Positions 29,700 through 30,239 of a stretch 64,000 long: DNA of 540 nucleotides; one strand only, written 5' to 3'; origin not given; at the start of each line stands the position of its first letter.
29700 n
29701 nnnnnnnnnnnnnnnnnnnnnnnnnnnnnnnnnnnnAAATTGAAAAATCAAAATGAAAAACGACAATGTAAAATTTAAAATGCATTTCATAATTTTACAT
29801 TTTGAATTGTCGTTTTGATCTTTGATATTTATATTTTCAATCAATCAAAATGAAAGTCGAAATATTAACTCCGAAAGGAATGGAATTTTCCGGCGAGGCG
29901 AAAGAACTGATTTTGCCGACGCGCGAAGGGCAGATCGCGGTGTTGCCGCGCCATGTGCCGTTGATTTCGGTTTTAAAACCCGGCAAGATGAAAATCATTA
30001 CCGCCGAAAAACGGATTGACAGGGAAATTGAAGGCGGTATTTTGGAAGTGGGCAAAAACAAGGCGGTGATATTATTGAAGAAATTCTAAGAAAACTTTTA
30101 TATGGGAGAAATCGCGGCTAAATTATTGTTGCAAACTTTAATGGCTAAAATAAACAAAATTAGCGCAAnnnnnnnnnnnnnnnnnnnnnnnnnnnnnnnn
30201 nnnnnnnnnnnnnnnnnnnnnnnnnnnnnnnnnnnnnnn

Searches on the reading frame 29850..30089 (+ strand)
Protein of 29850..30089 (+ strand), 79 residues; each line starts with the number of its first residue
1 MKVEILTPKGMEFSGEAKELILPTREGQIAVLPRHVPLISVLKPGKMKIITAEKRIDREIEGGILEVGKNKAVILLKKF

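Call 10: search_protein_families(library=pfam, proteins=[window:29850-30089:+])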
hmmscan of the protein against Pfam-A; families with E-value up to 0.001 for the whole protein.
window:29850-30089:+ (79 aa): 1 family
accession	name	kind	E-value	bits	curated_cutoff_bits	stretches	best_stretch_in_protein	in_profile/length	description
PF02823.21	ATP-synt_DE_N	-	1.2e-20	73.7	27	1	1-76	1-77/80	ATP synthase, Delta/Epsilon chain, beta-sandwich domain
